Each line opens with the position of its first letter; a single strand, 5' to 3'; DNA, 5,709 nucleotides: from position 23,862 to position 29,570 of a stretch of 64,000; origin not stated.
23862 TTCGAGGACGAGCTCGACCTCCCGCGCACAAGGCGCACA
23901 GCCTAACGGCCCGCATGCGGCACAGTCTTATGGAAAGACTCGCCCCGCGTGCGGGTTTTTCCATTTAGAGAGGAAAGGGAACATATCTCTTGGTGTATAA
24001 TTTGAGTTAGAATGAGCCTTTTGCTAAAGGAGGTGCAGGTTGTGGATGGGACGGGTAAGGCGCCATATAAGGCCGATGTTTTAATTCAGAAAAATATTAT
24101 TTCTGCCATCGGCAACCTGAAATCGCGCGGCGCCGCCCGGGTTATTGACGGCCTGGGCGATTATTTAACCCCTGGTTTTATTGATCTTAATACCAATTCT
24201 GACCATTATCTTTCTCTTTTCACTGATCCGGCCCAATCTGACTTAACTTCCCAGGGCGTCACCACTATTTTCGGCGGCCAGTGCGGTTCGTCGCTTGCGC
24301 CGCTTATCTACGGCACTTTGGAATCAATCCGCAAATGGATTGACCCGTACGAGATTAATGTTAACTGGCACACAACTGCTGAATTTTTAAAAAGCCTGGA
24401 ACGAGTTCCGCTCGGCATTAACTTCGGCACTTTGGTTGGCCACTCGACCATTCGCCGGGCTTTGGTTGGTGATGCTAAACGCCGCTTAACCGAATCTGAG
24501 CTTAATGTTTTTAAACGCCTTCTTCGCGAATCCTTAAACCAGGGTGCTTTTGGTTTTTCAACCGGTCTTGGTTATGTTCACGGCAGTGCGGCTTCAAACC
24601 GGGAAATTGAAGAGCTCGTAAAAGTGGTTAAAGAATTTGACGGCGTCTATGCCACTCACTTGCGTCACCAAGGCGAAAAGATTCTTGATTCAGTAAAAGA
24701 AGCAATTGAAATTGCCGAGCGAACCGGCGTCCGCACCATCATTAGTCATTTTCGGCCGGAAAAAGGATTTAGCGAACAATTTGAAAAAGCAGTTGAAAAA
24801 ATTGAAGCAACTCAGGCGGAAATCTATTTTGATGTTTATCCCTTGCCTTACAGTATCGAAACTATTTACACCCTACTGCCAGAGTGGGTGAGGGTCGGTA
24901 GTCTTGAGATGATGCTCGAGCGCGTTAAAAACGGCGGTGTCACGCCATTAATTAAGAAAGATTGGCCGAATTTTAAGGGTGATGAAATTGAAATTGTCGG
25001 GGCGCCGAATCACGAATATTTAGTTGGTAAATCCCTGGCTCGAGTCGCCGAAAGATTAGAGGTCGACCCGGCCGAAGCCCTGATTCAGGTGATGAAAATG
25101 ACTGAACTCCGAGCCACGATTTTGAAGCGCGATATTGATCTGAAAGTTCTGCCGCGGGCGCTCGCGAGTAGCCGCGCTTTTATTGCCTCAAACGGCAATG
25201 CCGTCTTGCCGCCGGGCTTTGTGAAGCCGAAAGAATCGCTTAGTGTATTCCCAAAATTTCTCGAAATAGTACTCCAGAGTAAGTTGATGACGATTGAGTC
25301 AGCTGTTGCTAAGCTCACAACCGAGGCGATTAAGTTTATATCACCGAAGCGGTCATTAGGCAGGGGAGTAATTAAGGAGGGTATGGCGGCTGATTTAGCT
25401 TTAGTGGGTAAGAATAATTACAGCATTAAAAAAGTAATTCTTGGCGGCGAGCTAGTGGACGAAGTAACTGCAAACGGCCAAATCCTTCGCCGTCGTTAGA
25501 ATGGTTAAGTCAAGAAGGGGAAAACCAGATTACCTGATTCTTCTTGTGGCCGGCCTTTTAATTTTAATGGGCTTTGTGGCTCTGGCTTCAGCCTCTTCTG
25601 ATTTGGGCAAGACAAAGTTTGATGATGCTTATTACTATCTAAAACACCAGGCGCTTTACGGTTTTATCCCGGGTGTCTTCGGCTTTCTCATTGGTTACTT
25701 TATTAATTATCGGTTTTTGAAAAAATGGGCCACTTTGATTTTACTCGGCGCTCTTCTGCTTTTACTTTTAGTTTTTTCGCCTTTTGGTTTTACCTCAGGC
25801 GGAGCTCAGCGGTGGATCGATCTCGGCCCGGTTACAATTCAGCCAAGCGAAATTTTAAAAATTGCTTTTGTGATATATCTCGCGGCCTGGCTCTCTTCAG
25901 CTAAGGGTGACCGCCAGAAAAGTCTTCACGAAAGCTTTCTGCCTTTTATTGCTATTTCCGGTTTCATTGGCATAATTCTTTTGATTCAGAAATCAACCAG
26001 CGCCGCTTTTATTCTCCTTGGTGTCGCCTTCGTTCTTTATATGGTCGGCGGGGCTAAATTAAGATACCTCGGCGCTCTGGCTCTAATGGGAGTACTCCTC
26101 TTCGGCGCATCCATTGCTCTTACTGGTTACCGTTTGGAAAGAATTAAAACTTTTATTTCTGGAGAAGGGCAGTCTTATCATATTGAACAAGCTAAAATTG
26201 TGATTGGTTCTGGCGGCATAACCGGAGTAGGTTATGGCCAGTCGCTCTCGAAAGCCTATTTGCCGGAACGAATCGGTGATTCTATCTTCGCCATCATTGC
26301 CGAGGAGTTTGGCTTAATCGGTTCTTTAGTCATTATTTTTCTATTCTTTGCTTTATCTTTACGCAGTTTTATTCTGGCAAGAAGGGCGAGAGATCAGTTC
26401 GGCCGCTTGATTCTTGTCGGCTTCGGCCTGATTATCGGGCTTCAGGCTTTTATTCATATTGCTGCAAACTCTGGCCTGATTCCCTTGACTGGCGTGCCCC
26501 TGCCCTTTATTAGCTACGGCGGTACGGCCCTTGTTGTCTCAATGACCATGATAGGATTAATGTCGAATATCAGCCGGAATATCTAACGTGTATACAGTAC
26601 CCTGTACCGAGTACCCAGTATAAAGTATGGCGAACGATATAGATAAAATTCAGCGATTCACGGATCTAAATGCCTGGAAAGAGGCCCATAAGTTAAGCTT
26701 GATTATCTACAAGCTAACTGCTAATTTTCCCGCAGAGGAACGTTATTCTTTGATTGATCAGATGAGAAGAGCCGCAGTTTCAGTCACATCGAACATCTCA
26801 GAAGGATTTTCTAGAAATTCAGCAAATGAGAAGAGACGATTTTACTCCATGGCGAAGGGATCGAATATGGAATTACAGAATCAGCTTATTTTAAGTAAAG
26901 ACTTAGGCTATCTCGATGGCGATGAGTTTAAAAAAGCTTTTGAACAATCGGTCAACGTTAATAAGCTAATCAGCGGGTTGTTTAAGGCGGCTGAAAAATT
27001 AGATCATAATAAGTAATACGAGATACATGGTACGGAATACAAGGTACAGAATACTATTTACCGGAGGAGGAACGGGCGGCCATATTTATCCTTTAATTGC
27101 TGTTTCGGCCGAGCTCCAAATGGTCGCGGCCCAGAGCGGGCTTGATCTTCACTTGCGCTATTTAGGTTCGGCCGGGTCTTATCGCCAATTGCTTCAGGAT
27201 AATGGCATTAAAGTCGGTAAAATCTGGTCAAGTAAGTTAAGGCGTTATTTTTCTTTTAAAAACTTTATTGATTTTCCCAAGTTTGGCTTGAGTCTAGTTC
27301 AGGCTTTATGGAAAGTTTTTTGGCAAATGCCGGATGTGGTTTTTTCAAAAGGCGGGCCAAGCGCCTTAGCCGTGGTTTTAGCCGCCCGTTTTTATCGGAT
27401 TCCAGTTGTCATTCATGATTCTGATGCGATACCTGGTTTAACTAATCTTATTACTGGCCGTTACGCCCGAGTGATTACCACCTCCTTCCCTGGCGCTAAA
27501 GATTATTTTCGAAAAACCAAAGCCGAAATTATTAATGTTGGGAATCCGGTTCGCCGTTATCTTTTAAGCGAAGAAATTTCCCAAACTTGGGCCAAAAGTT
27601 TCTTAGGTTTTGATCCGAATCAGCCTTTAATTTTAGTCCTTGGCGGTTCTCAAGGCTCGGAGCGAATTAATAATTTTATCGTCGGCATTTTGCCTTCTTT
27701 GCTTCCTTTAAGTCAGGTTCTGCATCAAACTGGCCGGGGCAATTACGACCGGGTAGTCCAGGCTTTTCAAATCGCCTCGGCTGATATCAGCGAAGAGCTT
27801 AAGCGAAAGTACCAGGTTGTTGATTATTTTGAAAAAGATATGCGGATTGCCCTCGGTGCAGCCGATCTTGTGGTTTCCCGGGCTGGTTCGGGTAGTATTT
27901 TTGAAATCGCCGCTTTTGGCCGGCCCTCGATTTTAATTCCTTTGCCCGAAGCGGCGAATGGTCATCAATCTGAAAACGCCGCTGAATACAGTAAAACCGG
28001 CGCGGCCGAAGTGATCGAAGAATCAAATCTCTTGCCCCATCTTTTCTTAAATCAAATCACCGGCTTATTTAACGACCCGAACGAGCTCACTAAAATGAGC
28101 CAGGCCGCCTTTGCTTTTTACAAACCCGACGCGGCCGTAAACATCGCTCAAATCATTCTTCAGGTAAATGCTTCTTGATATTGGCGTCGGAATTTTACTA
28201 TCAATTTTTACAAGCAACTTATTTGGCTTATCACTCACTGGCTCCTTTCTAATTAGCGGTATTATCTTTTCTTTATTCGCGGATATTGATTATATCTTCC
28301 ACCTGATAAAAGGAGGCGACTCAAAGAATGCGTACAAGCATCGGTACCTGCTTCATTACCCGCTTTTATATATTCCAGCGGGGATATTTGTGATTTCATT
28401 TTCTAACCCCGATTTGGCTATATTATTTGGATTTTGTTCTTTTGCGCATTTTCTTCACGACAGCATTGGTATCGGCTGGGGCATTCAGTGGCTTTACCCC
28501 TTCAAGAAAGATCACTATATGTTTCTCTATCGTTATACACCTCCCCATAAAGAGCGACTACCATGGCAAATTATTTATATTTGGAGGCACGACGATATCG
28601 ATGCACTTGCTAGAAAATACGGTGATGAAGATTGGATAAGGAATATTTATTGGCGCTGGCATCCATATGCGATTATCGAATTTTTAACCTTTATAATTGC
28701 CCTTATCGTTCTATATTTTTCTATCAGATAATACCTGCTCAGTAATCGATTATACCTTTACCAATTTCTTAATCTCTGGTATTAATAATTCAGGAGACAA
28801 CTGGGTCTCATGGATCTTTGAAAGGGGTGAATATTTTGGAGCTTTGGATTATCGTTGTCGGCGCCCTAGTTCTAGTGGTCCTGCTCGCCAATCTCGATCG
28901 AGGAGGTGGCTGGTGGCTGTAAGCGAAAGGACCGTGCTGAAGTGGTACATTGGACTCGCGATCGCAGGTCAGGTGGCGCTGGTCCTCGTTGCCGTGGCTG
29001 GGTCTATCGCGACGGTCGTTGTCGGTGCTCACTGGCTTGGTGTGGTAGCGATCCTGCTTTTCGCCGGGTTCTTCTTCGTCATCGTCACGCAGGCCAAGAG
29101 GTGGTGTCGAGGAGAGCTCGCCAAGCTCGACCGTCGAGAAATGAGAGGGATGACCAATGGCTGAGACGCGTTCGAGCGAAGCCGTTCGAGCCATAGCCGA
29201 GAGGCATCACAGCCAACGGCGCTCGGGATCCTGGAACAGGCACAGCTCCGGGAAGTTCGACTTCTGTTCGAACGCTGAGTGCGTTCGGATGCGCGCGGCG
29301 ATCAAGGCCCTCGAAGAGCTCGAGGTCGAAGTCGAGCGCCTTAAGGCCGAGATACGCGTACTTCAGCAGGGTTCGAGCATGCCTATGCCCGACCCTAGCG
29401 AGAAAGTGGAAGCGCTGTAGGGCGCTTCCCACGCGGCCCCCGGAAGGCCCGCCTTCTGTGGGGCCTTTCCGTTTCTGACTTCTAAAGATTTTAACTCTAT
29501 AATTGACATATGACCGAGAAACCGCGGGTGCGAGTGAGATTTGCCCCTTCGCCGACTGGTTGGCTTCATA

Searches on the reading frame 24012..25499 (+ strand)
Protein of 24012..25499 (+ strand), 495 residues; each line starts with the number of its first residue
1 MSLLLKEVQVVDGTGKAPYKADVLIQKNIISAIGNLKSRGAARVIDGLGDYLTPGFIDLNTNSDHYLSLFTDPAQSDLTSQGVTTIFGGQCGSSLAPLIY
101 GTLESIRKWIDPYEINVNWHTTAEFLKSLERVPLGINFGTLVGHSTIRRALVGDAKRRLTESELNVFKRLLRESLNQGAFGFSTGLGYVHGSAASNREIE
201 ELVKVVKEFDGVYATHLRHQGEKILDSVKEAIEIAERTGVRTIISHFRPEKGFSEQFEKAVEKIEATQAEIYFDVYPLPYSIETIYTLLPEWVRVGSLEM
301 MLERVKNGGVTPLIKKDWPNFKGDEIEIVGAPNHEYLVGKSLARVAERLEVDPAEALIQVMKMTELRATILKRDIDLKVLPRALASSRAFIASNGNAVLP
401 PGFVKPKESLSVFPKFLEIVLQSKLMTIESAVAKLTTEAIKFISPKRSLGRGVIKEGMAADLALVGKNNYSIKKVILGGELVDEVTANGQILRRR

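Call 15: search_protein_families(library=pfam, proteins=[window:24012-25499:+], max_evalue=0.001)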
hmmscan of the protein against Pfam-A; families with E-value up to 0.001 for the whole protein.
window:24012-25499:+ (495 aa): 2 families
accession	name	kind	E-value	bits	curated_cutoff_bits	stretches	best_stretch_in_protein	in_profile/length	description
PF07969.17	Amidohydro_3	-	4.6e-06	26.8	29.7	0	43-194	1-148/472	Amidohydrolase family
PF01979.26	Amidohydro_1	-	7e-05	22.7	25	0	426-482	281-345/345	Amidohydrolase family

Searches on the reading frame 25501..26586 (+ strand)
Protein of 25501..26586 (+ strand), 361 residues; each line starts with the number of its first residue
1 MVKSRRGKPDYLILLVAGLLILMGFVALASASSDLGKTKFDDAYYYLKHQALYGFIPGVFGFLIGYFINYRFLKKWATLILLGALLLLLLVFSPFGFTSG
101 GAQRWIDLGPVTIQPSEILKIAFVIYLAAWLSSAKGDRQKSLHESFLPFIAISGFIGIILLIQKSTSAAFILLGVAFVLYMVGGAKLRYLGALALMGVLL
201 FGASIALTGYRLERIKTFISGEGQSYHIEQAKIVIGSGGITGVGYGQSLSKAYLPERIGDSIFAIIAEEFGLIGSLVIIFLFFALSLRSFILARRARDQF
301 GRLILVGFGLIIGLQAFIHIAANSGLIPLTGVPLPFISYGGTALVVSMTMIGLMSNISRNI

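Call 15: search_protein_families(library=pfam, proteins=[window:25501-26586:+], max_evalue=0.001)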
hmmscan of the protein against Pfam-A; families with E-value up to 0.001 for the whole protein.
window:25501-26586:+ (361 aa): 1 family
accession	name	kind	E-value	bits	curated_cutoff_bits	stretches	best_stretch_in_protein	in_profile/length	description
PF01098.24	FTSW_RODA_SPOVE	-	5.1e-84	282.7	26.4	1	12-360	3-353/356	Cell cycle protein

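Call 17: find_related_loci(query=window:25501-26586:+, collection=genome_contigs, flank=10000)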
Query window:25501-26586:+ (361 aa) in genome_contigs; peptide patterns used: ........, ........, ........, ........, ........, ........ (x = any residue, [..] = any of these).
599 stretches matched a pattern (row limit reached: there are more); 520 encode a relative of the query (tblastn E <= 1e-3); the best 80 are kept; 80 distinct loci.
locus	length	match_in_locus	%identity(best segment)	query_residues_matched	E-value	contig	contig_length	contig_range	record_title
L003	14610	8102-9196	78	1-361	1e-175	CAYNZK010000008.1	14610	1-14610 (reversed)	MAG TPA_asm: uncultured Candidatus Saccharibacteria bacterium isolate ERP125453_co1_532 genome assembly, contig: NODE_43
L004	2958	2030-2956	78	1-305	3e-149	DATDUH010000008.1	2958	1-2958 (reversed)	MAG TPA_asm: Candidatus Paceibacterota bacterium isolate SMAG_U8053 k141_1869447, whole genome shotgun sequence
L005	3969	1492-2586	60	1-361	3e-130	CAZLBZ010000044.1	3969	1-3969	MAG TPA_asm: uncultured Candidatus Saccharibacteria bacterium isolate SRP214966_co4_479 genome assembly, contig: NODE_38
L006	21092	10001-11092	58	2-360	1e-126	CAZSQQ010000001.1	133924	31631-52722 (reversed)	MAG TPA_asm: uncultured Candidatus Saccharibacteria bacterium isolate binchicken_co227_162 genome assembly, contig: NODE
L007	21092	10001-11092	61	6-361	4e-126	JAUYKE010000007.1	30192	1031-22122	MAG: Candidatus Colwellbacteria bacterium isolate C24_metabat.bin.18 C24_k141_40198, whole genome shotgun sequence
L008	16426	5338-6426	56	2-360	2e-125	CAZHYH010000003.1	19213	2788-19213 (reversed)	MAG TPA_asm: uncultured Candidatus Saccharibacteria bacterium isolate binchicken_co387_517 genome assembly, contig: NODE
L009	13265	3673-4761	55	3-360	2e-124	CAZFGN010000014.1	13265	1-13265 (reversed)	MAG TPA_asm: uncultured Candidatus Saccharibacteria bacterium isolate binchicken_co95_64 genome assembly, contig: NODE_2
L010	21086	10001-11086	55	5-360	2e-117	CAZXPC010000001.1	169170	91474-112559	MAG TPA_asm: uncultured Candidatus Saccharibacteria bacterium isolate SRP193066_co2_424 genome assembly, contig: NODE_19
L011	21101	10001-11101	52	2-361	4e-117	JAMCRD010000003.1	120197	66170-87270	MAG: Patescibacteria group bacterium isolate FK_Sedi_A_Bin.288 NODE_176_length_120197_cov_8.60122, whole genome shotgun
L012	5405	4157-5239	57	5-360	5e-117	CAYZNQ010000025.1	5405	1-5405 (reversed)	MAG TPA_asm: uncultured Candidatus Saccharibacteria bacterium isolate SRP118108_co5_393 genome assembly, contig: NODE_20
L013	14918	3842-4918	55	3-357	7e-116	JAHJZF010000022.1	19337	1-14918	MAG: Patescibacteria group bacterium isolate Undefined_mixed_planktonic.mb.104 Undefined_mixed_p.mb.104_k141_470175, who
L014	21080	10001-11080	53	5-360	1e-113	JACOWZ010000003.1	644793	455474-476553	MAG: Candidatus Colwellbacteria bacterium isolate NC_groundwater_140_Ag_S-0.1um_43_21 S4_GD2017_2_S1_scaffold_1, whole g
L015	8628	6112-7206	56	1-360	1e-112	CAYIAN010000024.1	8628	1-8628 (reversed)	MAG TPA_asm: uncultured Candidatus Saccharibacteria bacterium isolate ERP119705_co1_745 genome assembly, contig: NODE_12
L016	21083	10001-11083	53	7-359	4e-112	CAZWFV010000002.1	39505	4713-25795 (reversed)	MAG TPA_asm: uncultured Candidatus Saccharibacteria bacterium isolate SRP271791_co2_72 genome assembly, contig: NODE_138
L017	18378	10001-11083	53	5-361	6e-111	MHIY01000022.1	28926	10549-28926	MAG: Candidatus Colwellbacteria bacterium RIFCSPLOWO2_01_FULL_48_10 rifcsplowo2_01_scaffold_4489, whole genome shotgun s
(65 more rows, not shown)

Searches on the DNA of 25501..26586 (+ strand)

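Call 110: search_rna_families(source=L007, start=7780, end=8100, threshold=evalue, max_evalue=10, show_alignments=1)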
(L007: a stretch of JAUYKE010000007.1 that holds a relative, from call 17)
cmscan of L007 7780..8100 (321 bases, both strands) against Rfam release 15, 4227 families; matches with E-value up to 10: 1.
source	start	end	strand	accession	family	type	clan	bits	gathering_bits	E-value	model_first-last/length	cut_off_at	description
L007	8046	8100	+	RF03261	mir-1759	Gene; miRNA;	-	14.7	58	5.9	1-61/75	3'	mir-1759 microRNA precursor family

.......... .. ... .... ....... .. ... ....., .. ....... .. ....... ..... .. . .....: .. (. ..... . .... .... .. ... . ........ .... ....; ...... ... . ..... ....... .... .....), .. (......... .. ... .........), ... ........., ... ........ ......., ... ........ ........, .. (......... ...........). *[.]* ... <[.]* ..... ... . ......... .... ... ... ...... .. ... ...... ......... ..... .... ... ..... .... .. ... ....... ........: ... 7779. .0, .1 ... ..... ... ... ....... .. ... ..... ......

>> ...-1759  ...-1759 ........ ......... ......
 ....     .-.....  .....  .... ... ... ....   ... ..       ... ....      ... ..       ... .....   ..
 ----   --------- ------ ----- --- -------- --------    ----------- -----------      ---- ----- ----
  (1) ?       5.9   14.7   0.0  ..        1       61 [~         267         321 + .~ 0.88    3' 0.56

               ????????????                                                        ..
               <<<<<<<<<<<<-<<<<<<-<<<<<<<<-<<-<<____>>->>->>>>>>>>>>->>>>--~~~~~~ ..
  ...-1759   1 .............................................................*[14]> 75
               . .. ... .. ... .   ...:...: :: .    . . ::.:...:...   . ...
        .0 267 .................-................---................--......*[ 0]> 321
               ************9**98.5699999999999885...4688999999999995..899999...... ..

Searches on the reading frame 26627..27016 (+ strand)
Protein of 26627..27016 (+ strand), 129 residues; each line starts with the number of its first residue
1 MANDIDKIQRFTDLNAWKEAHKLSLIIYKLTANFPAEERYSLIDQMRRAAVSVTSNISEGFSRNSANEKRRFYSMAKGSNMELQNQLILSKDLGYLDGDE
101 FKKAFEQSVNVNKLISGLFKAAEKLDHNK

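Call 49: search_protein_families(library=pfam, proteins=[window:26627-27016:+], max_evalue=0.01)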
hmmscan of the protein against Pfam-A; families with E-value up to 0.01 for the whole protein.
window:26627-27016:+ (129 aa): 2 families
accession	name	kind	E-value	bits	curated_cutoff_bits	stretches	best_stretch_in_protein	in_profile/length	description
PF05635.17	23S_rRNA_IVP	-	1.9e-36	124.9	33.8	1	13-117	2-106/106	23S rRNA-intervening sequence protein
PF22296.2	bAvd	-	8.9e-05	23.4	40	1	22-120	9-105/107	bAvd-like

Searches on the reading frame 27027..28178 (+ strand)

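Call 15: search_protein_families(library=pfam, proteins=[window:27027-28178:+], max_evalue=0.001)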
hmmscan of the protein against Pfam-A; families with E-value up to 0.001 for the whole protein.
window:27027-28178:+ (383 aa): 3 families
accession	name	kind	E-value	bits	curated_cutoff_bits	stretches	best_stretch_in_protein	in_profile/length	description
PF04101.22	Glyco_tran_28_C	-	6.7e-37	127.5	22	1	202-371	2-164/166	Glycosyltransferase family 28 C-terminal domain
PF03033.26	Glyco_transf_28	-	1.2e-25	90.7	26.2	1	9-149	1-136/139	Glycosyltransferase family 28 N-terminal domain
PF02684.21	LpxB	-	0.00015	21.2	22.6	1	146-303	133-285/374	Lipid-A-disaccharide synthetase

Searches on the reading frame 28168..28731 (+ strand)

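Call 49: search_protein_families(library=pfam, proteins=[window:28168-28731:+], max_evalue=0.01)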
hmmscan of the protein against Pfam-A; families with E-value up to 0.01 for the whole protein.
window:28168-28731:+ (187 aa): 1 family
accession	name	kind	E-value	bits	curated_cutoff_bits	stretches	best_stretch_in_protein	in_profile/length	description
PF04307.19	YdjM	-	8.1e-08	32.4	29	1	7-180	9-166/176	YdjM inner membrane protein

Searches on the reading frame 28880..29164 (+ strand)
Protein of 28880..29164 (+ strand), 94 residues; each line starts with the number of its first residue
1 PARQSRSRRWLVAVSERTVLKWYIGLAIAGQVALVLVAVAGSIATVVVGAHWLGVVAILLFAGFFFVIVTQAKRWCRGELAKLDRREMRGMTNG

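Call 70: search_protein_families(library=ncbifam, proteins=[window:28880-29164:+], max_evalue=0.01)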
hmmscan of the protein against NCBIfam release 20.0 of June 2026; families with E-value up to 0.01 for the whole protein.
window:28880-29164:+ (94 aa): 1 family
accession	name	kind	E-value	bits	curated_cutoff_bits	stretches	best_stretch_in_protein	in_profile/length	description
NF010310.2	PRK13747.1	equivalog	0.0032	17.4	80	1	33-75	32-72/76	broad-spectrum mercury transporter MerE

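Call 96: search_protein_families(library=phrogs, proteins=[window:28934-29164:+], max_evalue=0.01)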
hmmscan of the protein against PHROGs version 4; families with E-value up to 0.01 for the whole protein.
window:28934-29164:+ (76 aa): 0 families

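Call 97: search_protein_families(library=padloc, proteins=[window:28934-29164:+], max_evalue=0.01)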
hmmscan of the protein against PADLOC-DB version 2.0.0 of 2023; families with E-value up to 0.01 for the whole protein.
window:28934-29164:+ (76 aa): 0 families

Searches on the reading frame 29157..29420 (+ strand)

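Call 7: search_protein_families(library=pfam, proteins=[window:29157-29420:+], max_evalue=0.01)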
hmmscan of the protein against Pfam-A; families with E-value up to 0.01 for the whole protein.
window:29157-29420:+ (87 aa): 1 family
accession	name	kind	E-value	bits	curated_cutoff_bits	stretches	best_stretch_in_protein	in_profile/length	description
PF14804.11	Jag_N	-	0.0091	16.8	25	0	47-74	9-34/50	Jag N-terminus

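Call 70: search_protein_families(library=ncbifam, proteins=[window:29157-29420:+], max_evalue=0.01)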
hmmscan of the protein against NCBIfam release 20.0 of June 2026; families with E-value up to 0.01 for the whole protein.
window:29157-29420:+ (87 aa): 0 families

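Call 96: search_protein_families(library=phrogs, proteins=[window:29157-29420:+], max_evalue=0.01)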
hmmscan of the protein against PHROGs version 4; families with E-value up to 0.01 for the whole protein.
window:29157-29420:+ (87 aa): 0 families

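Call 97: search_protein_families(library=padloc, proteins=[window:29157-29420:+], max_evalue=0.01)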
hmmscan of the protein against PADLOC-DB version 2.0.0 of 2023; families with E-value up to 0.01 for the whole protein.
window:29157-29420:+ (87 aa): 0 families
